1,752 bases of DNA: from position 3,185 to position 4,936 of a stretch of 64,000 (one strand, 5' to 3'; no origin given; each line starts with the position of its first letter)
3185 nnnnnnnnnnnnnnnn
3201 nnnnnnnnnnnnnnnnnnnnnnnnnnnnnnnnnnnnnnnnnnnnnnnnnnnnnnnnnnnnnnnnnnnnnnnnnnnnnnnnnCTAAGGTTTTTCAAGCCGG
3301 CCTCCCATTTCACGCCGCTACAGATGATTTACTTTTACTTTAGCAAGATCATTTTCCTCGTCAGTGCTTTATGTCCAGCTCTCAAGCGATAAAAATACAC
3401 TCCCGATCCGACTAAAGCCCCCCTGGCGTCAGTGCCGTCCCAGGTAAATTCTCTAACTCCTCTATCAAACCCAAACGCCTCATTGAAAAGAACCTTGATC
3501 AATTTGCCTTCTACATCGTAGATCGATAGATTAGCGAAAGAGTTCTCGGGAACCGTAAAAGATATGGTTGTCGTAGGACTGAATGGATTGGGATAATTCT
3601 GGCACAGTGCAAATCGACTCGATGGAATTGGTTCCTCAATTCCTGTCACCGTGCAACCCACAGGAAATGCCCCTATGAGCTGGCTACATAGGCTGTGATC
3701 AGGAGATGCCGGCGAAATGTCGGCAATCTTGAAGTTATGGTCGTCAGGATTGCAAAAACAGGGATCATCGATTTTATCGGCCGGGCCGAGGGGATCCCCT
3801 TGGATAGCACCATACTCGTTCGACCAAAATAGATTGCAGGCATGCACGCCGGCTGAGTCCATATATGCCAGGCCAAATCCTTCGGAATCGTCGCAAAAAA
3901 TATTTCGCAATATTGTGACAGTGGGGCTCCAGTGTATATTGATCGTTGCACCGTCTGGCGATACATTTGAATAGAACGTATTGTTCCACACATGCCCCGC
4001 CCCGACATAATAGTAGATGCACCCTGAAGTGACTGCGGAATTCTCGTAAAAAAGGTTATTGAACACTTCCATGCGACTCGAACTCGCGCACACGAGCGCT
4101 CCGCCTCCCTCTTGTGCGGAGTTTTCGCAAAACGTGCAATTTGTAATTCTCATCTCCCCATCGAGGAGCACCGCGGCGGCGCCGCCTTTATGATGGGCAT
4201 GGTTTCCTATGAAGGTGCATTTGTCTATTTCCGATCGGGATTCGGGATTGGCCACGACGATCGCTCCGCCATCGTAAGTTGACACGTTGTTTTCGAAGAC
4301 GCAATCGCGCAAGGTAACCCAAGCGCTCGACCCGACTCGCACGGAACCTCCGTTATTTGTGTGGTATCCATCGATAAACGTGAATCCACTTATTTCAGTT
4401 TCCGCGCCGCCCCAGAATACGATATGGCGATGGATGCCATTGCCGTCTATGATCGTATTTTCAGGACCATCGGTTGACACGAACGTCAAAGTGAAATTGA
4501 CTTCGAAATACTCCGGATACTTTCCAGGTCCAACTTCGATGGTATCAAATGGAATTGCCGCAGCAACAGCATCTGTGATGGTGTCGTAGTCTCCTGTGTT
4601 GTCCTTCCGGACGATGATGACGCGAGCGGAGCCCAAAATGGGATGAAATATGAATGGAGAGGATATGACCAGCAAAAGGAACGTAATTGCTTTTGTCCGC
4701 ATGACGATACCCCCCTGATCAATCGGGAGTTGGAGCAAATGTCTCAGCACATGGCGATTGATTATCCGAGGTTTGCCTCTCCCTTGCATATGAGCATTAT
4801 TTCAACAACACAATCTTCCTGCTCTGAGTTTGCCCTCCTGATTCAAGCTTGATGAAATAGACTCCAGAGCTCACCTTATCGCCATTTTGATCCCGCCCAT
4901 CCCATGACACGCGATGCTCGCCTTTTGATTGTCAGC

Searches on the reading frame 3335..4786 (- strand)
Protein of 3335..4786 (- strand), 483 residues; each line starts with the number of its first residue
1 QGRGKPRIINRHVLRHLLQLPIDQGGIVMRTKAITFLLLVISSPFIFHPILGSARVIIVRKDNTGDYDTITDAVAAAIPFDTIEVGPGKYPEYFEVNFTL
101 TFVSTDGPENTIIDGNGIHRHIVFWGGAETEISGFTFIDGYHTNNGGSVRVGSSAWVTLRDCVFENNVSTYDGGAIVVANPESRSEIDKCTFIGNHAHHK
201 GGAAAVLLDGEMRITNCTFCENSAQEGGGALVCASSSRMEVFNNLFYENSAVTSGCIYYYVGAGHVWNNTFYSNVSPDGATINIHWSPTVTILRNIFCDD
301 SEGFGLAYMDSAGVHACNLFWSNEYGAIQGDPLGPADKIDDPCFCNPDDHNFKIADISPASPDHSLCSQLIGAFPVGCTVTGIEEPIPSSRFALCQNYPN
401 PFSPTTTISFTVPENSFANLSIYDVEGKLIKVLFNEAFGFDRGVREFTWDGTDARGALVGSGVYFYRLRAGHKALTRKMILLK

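Call 86: search_protein_families(library=pfam, proteins=[window:3335-4786:-], max_evalue=0.00001)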
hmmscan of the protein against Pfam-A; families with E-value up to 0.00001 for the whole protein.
window:3335-4786:- (483 aa): 6 families
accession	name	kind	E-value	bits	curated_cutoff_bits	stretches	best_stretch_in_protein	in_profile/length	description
PF13229.12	Beta_helix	-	2.4e-15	56.9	25.9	2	177-327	3-142/158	Right handed beta helix region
PF02415.23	Chlam_PMP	-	1.1e-09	37.9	20.6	0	161-177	1-17/19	Chlamydia polymorphic membrane protein (Chlamydia_PMP) repeat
PF17161.10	DUF5123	-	5.6e-08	34.4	35.1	0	268-358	5-102/113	Domain of unknown function (DUF5123)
PF18962.6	Por_Secre_tail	-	1.6e-06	28.8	27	0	398-480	2-74/75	Secretion system C-terminal sorting domain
PF05048.19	NosD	-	5e-06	26.6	23.6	1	114-296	33-196/212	Periplasmic copper-binding protein (NosD)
PF13860.13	FlgD_ig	-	7.6e-06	26.3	27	0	407-468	13-73/79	FlgD Ig-like domain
